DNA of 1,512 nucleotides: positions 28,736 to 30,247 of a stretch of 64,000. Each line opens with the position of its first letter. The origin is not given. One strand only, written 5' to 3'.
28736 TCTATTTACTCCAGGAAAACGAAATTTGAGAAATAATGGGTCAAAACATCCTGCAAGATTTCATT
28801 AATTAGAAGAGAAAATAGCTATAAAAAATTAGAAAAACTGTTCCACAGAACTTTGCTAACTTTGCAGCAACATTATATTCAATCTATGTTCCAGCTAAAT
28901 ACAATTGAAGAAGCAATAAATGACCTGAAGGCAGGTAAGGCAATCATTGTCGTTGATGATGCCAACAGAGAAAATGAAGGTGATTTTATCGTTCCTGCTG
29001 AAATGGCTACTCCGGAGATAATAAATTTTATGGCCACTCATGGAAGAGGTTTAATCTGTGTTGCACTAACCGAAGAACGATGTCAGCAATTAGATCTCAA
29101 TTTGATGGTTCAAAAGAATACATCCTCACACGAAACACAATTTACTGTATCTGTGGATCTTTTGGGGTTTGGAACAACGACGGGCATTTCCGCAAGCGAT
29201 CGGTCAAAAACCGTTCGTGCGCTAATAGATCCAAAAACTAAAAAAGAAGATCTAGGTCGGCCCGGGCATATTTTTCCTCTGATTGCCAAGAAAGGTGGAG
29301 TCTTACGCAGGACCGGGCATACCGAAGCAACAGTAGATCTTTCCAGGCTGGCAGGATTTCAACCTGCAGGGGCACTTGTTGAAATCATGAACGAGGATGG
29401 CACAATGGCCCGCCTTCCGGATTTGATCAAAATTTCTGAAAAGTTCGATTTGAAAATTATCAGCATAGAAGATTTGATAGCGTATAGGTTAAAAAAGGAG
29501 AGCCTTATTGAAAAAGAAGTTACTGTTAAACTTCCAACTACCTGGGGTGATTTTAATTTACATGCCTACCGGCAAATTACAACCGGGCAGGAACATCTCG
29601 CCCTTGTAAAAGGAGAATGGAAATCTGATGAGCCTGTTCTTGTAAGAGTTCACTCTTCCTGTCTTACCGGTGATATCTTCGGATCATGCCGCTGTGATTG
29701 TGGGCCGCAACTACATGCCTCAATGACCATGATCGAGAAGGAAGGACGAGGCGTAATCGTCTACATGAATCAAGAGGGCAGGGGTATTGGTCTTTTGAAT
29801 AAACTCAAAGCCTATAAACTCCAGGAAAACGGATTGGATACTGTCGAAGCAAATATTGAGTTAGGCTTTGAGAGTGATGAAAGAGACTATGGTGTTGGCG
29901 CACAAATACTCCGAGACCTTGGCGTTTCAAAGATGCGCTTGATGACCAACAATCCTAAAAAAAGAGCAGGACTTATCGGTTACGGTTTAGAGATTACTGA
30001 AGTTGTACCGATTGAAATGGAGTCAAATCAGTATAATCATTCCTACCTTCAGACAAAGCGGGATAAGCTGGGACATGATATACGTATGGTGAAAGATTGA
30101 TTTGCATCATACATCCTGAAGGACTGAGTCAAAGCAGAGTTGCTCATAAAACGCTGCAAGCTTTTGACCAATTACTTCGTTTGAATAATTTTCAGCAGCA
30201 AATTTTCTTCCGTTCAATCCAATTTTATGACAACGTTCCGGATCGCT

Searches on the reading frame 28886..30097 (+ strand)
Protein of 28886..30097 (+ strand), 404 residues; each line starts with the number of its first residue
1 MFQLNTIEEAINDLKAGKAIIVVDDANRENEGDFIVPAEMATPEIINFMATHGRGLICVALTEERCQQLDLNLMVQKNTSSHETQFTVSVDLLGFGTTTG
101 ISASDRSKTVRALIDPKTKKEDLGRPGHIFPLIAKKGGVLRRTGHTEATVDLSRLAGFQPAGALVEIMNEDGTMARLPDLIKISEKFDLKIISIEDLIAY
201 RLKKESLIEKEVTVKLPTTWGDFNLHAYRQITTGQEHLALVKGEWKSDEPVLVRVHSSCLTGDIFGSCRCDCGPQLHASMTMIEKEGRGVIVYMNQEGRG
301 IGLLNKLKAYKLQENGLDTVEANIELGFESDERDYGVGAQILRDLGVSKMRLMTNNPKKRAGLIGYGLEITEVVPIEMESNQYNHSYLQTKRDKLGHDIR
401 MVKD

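Call 12: find_related_loci(query=window:28886-30097:+, collection=genome_contigs, flank=4000)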
Query window:28886-30097:+ (404 aa) in genome_contigs; peptide patterns used: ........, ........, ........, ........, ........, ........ (x = any residue, [..] = any of these).
600 stretches matched a pattern (row limit reached: there are more); 590 encode a relative of the query (tblastn E <= 1e-3); the best 80 are kept; 80 distinct loci.
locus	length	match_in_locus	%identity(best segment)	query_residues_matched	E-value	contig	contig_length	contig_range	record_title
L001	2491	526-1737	87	1-404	0e+0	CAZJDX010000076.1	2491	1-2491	MAG TPA_asm: uncultured Flavobacteriales bacterium isolate SRP239054_co1_88 genome assembly, contig: NODE_43525_length_2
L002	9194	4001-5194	76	4-401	0e+0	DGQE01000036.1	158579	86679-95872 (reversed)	MAG TPA_asm: Flavobacteriales bacterium UBA4422 UBA4422_contig_8133, whole genome shotgun sequence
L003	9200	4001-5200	77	4-403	0e+0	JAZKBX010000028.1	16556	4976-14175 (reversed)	MAG: Bacteroidota bacterium isolate ADI_H3L2_122-bin010_1 ADIH3L2_B010_1_000000000028, whole genome shotgun sequence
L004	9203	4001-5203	74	3-403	0e+0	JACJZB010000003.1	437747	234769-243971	MAG: Flavobacteriales bacterium isolate HK-STAS-BACT-53 HK-STAS-BACT-53_3, whole genome shotgun sequence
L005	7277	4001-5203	72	2-402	0e+0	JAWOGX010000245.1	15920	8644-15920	MAG: Bacteroidales bacterium isolate CWP4-1.bin.169 k191_2045712, whole genome shotgun sequence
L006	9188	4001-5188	73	2-397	0e+0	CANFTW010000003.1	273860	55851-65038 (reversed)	MAG: Bacteroidetes bacterium isolate Jr-16oct17-282 genome assembly, contig: Jr-16oct17-C48, whole genome shotgun sequen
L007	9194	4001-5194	73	4-401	0e+0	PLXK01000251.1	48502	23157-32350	MAG: Bacteroidetes bacterium isolate palsa_969 73.20120700_P3D.455_contig_83211, whole genome shotgun sequence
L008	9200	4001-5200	72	2-401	0e+0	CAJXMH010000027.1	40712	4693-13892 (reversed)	MAG TPA_asm: uncultured Flavobacteriales bacterium isolate SRR4030052_bin.37_MetaBAT_v2.12.1_MAG genome assembly, contig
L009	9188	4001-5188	71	4-399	0e+0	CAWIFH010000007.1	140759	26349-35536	MAG: uncultured Cytophagales bacterium isolate MFD01721.bin.3.224 genome assembly, contig: contig_3708, whole genome sho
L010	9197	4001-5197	72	3-401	0e+0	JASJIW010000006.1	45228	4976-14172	MAG: Flavobacteriales bacterium isolate ArBW.bin.97 ArBW_k141_293179, whole genome shotgun sequence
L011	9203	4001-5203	71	2-402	0e+0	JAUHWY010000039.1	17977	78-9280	MAG: Bacteroidia bacterium isolate 2_bin.4 NODE_2056_length_17977_cov_1.905490, whole genome shotgun sequence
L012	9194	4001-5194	72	2-399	0e+0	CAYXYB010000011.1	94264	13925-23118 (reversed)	MAG TPA_asm: uncultured Lentimicrobiaceae bacterium isolate SRP263991_co5_611 genome assembly, contig: NODE_544_length_9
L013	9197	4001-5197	72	2-399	0e+0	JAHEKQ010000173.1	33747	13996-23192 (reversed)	MAG: Flammeovirgaceae bacterium isolate Ww587 NODE_2737_length_33747_cov_5.509189, whole genome shotgun sequence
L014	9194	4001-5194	72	2-399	0e+0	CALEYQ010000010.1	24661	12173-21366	MAG TPA_asm: uncultured Bacteroidetes bacterium isolate SRR7515930_bin.19_CONCOCT_v1.1_MAG genome assembly, contig: ERZ8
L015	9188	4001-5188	73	4-399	0e+0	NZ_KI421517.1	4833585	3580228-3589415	Adhaeribacter aquaticus DSM 16391 AdhaqDRAFT_Scaffold1.4, whole genome shotgun sequence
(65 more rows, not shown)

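Call 23: find_homologous_proteins(query=window:28886-30097:+, max_evalue=1e-100)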
Query window:28886-30097:+ (404 aa): 8000 proteins with E <= 1e-100 among 8000 candidates; the best 120 are listed.
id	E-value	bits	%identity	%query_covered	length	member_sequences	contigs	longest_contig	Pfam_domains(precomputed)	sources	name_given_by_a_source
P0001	1.6e-267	905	100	100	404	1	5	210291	PF00925.26,PF00926.25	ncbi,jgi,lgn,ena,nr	ncbi:MAG TPA: bifunctional 3,4-dihydroxy-2-butanone-4-phosphate synthase/GTP cyclohydrolase II [Bact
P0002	1.7e-267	905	100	100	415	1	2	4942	PF00925.26,PF00926.25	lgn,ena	-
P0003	1.7e-267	905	100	100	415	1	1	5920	PF00925.26,PF00926.25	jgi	-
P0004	2.4e-252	855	94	100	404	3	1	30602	PF00925.26,PF00926.25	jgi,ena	-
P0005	1.2e-248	842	92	100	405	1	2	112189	PF00925.26,PF00926.25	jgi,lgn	jgi:3,4-dihydroxy 2-butanone 4-phosphate synthase/GTP cyclohydrolase II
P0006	2.9e-247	838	92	100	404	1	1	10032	PF00925.26,PF00926.25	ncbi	-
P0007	1.8e-246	835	93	100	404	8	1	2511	PF00925.26,PF00926.25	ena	-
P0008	1.0e-245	833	91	100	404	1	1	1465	PF00925.26,PF00926.25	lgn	-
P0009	2.4e-240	815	90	100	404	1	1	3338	PF00925.26,PF00926.25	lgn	-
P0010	3.5e-238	808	88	100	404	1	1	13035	PF00925.26,PF00926.25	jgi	jgi:3,4-dihydroxy 2-butanone 4-phosphate synthase/GTP cyclohydrolase II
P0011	4.4e-238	808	88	100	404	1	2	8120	PF00925.26,PF00926.25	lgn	-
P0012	8.0e-238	807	87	100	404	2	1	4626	PF00925.26,PF00926.25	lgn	-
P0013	1.0e-237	807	89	100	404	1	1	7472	PF00925.26,PF00926.25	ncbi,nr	ncbi:MAG: bifunctional 3,4-dihydroxy-2-butanone-4-phosphate synthase/GTP cyclohydrolase II [Bacteroi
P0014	5.4e-227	771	85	99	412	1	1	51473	PF00925.26,PF00926.25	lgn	-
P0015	1.2e-223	760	83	100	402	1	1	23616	PF00925.26,PF00926.25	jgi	jgi:3,4-dihydroxy 2-butanone 4-phosphate synthase/GTP cyclohydrolase II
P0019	1.5e-222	757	84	98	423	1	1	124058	PF00925.26,PF00926.25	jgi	jgi:3,4-dihydroxy 2-butanone 4-phosphate synthase / GTP cyclohydrolase II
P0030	1.1e-221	754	83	100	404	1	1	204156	PF00925.26,PF00926.25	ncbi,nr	ncbi:MAG: bifunctional 3,4-dihydroxy-2-butanone-4-phosphate synthase/GTP cyclohydrolase II [Bacteroi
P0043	3.0e-221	752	82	99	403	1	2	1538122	PF00925.26,PF00926.25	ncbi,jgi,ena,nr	ncbi:MAG: bifunctional 3,4-dihydroxy-2-butanone-4-phosphate synthase/GTP cyclohydrolase II [Bacteroi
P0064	2.4e-220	749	82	100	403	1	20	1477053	PF00925.26,PF00926.25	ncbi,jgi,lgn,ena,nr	ncbi:MAG: bifunctional 3,4-dihydroxy-2-butanone-4-phosphate synthase/GTP cyclohydrolase II [Bacteroi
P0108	7.1e-218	741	91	89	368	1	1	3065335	PF00925.26,PF00926.25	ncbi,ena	-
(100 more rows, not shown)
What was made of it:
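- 28857..30100 (+): ribBA with its own -7 box (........, 28857-28864; ATG 28886). Context gene, divergent from sRNA B. Pfam DHBP_synthase plus GTP_cyclohydro2 in call 23.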

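Call 25: find_encoding_contigs(protein=P0004, flank=3000, max_places=3)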
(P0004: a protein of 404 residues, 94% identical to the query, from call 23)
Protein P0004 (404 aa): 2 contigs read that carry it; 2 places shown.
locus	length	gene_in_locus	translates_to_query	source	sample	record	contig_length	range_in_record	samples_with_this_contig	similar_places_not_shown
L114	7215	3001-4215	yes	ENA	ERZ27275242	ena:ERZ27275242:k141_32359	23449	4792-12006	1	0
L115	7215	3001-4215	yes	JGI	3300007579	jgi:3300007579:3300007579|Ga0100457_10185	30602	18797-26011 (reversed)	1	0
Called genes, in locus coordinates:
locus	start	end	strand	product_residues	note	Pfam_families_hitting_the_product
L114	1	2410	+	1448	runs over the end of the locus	PF05359:DUF748 (faint), PF27051:TamB_N (weak), PF04357:TamB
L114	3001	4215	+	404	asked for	PF00926:DHBP_synthase, PF00925:GTP_cyclohydro2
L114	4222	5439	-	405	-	PF13439:Glyco_transf_4 (weak), PF13692:Glyco_trans_1_4, PF00534:Glycos_transf_1 (weak), PF13524:Glyco_trans_1_2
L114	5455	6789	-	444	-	PF03739:LptF_LptG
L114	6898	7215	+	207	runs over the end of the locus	-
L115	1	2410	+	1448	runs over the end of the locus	PF27051:TamB_N (weak), PF04357:TamB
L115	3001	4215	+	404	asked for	PF00926:DHBP_synthase, PF00925:GTP_cyclohydro2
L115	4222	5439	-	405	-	PF13439:Glyco_transf_4 (weak), PF13692:Glyco_trans_1_4, PF00534:Glycos_transf_1 (weak), PF13524:Glyco_trans_1_2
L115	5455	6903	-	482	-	PF03739:LptF_LptG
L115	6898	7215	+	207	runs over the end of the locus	-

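Call 26: find_encoding_contigs(protein=P0005, flank=3000, max_places=3)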
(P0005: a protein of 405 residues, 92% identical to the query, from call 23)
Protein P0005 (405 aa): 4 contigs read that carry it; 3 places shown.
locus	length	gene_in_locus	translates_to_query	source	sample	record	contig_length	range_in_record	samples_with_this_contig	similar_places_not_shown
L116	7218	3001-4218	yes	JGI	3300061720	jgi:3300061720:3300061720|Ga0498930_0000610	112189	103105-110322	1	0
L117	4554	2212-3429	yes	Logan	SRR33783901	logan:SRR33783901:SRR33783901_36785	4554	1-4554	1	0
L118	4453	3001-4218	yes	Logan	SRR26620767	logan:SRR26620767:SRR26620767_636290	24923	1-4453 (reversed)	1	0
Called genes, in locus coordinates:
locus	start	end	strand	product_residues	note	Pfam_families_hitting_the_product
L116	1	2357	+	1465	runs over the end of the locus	PF27051:TamB_N, PF04357:TamB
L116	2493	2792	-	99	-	-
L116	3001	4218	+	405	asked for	PF00926:DHBP_synthase, PF00925:GTP_cyclohydro2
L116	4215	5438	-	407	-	PF13439:Glyco_transf_4 (weak), PF13692:Glyco_trans_1_4, PF13524:Glyco_trans_1_2 (weak)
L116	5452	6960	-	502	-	PF03739:LptF_LptG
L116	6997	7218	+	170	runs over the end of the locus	-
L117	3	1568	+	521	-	?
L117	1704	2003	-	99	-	-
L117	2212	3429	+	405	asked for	PF00926:DHBP_synthase, PF00925:GTP_cyclohydro2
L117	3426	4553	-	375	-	?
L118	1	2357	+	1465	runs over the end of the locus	PF27051:TamB_N, PF04357:TamB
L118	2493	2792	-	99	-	-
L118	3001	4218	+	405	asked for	PF00926:DHBP_synthase, PF00925:GTP_cyclohydro2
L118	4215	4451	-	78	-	?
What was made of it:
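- A gene caller placed a 99-aa minus-strand ORF there in L116 (call 26). No Pfam hit is on record for the ORF called in L116 (call 26).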

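Call 27: find_encoding_contigs(protein=P0108, flank=10000, max_places=2)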
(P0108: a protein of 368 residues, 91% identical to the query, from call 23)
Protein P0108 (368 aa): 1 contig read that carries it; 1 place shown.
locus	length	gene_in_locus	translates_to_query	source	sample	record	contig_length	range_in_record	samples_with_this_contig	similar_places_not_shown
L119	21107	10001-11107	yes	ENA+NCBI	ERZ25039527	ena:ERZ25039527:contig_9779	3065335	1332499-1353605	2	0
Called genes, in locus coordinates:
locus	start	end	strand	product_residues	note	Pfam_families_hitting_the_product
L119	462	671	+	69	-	PF05649:Peptidase_M13_N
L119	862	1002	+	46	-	-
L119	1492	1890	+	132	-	PF01431:Peptidase_M13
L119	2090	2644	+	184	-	PF02469:Fasciclin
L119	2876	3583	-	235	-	-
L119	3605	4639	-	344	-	PF00814:TsaD, PF22521:HypF_C_2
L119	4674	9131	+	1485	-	PF05359:DUF748 (weak), PF27051:TamB_N, PF04357:TamB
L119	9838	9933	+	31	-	-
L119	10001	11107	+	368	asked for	PF00926:DHBP_synthase, PF00925:GTP_cyclohydro2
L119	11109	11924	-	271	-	PF13692:Glyco_trans_1_4, PF13524:Glyco_trans_1_2 (weak)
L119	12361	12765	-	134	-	PF03739:LptF_LptG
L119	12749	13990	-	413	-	PF03739:LptF_LptG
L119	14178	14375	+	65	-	-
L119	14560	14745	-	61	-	PF19569:START_2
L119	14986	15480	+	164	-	PF06966:DUF1295 (weak), PF04191:PEMT, PF04140:ICMT (weak)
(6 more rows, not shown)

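Call 32: find_encoding_contigs(protein=P0010, flank=3000, max_places=2)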
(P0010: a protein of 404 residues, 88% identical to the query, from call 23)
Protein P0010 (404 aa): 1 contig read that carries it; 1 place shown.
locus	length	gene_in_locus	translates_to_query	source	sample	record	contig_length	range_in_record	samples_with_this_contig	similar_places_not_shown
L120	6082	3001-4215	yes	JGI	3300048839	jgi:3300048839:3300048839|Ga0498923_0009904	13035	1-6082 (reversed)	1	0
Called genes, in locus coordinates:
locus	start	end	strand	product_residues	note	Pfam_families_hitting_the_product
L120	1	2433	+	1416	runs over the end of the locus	PF27051:TamB_N (faint), PF04357:TamB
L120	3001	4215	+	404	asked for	PF00926:DHBP_synthase, PF00925:GTP_cyclohydro2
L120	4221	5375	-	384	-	PF13692:Glyco_trans_1_4, PF13524:Glyco_trans_1_2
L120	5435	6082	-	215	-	?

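Call 33: find_encoding_contigs(protein=P0014, flank=3000, max_places=2)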
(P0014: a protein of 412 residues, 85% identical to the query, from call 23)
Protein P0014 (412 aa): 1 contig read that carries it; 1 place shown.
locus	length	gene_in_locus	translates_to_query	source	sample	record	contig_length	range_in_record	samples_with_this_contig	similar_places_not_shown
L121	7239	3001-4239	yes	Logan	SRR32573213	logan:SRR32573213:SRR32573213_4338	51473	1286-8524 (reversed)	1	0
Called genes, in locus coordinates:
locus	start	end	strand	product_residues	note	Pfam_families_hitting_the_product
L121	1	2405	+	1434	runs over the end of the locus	PF05359:DUF748 (weak), PF27051:TamB_N (weak), PF04357:TamB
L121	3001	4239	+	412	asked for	PF00926:DHBP_synthase, PF00925:GTP_cyclohydro2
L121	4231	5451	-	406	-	PF13439:Glyco_transf_4, PF13692:Glyco_trans_1_4, PF13524:Glyco_trans_1_2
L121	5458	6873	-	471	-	PF03739:LptF_LptG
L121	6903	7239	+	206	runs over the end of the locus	-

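Call 34: find_encoding_contigs(protein=P0015, flank=3000, max_places=2)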
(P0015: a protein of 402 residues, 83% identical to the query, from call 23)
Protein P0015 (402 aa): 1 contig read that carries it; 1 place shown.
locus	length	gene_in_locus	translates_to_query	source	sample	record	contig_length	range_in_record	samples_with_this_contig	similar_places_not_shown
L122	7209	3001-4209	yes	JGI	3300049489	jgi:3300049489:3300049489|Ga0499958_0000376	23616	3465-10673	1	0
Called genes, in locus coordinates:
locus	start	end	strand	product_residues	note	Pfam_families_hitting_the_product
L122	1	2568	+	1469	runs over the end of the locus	PF27051:TamB_N (faint), PF04357:TamB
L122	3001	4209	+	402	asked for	PF00926:DHBP_synthase, PF00925:GTP_cyclohydro2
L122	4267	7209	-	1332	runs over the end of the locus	PF00801:PKD, PF18911:PKD_4, PF18911:PKD_4, PF18911:PKD_4, PF00801:PKD, PF18911:PKD_4, PF00801:PKD, PF18911:PKD_4, +14 more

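Call 35: find_encoding_contigs(protein=P0019, flank=3000, max_places=2)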
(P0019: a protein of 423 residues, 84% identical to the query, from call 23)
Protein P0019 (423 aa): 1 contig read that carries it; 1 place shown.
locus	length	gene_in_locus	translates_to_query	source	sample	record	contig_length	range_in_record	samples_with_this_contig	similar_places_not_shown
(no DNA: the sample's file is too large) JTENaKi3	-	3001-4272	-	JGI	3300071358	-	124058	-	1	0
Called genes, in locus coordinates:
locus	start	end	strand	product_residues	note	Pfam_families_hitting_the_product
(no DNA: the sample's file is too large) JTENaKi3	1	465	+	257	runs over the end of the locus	-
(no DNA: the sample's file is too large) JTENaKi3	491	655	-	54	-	-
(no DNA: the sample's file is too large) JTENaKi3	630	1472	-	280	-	-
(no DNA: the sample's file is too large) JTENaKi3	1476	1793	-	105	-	-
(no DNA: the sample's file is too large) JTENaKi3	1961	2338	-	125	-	-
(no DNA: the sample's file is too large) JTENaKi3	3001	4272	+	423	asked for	PF00926:DHBP_synthase, PF00925:GTP_cyclohydro2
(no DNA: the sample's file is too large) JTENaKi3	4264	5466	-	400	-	PF13439:Glyco_transf_4 (weak), PF13692:Glyco_trans_1_4, PF13524:Glyco_trans_1_2 (weak)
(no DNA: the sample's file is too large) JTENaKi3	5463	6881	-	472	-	PF03739:LptF_LptG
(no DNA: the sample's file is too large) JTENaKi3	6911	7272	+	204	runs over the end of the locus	-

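Call 68: find_encoding_contigs(protein=P0043, flank=3000, max_places=1)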
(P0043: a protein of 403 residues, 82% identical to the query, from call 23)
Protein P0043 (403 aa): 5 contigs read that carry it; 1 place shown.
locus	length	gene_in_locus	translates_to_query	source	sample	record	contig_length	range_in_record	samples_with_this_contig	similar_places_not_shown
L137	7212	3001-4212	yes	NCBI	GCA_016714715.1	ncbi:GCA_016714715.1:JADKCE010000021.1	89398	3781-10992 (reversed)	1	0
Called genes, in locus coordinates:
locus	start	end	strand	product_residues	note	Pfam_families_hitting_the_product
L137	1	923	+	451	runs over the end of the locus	PF00753:Lactamase_B, PF00581:Rhodanese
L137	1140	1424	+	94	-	PF00581:Rhodanese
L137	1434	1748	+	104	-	PF00581:Rhodanese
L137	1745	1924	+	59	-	-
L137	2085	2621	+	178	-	-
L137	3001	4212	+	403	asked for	PF00926:DHBP_synthase, PF00925:GTP_cyclohydro2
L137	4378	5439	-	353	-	PF13439:Glyco_transf_4, PF13692:Glyco_trans_1_4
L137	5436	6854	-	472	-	PF03739:LptF_LptG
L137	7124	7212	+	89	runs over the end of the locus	-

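Call 69: find_encoding_contigs(protein=P0064, flank=3000, max_places=1)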
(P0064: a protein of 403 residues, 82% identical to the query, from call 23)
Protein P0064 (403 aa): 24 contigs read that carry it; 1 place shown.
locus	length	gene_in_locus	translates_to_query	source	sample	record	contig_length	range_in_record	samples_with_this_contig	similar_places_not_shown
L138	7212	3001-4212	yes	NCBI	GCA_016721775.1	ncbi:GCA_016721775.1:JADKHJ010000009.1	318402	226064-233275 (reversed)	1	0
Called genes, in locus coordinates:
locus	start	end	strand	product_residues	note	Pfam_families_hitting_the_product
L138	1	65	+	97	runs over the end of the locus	PF01329:Pterin_4a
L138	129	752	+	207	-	PF00027:cNMP_binding, PF13545:HTH_Crp_2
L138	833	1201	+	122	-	PF01925:TauE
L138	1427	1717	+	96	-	PF00581:Rhodanese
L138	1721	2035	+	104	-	PF00581:Rhodanese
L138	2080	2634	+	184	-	-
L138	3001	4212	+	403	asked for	PF00926:DHBP_synthase, PF00925:GTP_cyclohydro2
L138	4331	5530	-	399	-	PF13439:Glyco_transf_4, PF13692:Glyco_trans_1_4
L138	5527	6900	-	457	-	PF03739:LptF_LptG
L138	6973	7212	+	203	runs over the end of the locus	-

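Call 70: find_encoding_contigs(protein=P0030, flank=3000, max_places=1)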
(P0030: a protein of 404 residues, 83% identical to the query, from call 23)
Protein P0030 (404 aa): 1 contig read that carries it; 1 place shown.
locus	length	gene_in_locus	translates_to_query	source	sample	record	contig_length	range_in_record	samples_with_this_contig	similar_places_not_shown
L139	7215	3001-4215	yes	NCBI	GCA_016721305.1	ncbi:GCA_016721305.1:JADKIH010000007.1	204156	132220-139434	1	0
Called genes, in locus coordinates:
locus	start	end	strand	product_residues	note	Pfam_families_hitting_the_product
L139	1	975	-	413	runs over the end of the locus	PF18990:DUF5723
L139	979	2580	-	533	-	-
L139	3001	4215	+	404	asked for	PF00926:DHBP_synthase, PF00925:GTP_cyclohydro2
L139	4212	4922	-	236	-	PF00534:Glycos_transf_1 (weak), PF13692:Glyco_trans_1_4, PF13524:Glyco_trans_1_2 (faint)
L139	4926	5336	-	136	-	-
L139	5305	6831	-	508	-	PF03739:LptF_LptG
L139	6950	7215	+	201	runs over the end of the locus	-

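Call 72: list_cluster_members(proteins=[P0001, P0043, P0064, P0030, P0013])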
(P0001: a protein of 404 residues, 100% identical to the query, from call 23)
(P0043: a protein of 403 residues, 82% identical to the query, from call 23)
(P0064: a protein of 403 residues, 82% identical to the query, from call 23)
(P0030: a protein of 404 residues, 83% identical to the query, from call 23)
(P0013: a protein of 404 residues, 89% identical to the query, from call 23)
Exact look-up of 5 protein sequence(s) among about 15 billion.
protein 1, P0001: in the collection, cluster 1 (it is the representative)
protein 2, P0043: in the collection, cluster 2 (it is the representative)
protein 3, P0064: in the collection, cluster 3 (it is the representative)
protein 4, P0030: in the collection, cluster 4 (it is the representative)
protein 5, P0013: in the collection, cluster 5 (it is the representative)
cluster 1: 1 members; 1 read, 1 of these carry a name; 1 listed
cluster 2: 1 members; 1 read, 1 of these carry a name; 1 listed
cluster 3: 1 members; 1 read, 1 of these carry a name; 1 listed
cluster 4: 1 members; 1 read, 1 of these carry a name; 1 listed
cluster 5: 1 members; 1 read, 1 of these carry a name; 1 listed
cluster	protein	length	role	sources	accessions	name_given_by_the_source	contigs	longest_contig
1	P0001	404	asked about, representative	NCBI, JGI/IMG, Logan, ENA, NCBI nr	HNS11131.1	MAG TPA: bifunctional 3,4-dihydroxy-2-butanone-4-phosphate synthase/GTP cyclohydrolase II ... | bifunctional 3,4-dihydroxy-2-butanone-4-phosphate synthase/GTP cyclohydrolase II ...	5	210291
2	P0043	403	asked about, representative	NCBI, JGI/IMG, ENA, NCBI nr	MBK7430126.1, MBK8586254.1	MAG: bifunctional 3,4-dihydroxy-2-butanone-4-phosphate synthase/GTP cyclohydrolase II ... | bifunctional 3,4-dihydroxy-2-butanone-4-phosphate synthase/GTP cyclohydrolase II ...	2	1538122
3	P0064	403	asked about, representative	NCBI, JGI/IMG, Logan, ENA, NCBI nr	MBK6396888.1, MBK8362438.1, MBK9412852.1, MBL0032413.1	MAG: bifunctional 3,4-dihydroxy-2-butanone-4-phosphate synthase/GTP cyclohydrolase II ... | bifunctional 3,4-dihydroxy-2-butanone-4-phosphate synthase/GTP cyclohydrolase II ...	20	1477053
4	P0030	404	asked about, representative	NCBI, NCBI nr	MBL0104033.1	MAG: bifunctional 3,4-dihydroxy-2-butanone-4-phosphate synthase/GTP cyclohydrolase II ... | bifunctional 3,4-dihydroxy-2-butanone-4-phosphate synthase/GTP cyclohydrolase II ...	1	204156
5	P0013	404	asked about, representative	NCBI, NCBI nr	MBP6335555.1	MAG: bifunctional 3,4-dihydroxy-2-butanone-4-phosphate synthase/GTP cyclohydrolase II ... | bifunctional 3,4-dihydroxy-2-butanone-4-phosphate synthase/GTP cyclohydrolase II ...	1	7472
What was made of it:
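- Tried and rejected: Cluster look-ups did not give them (call 72).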
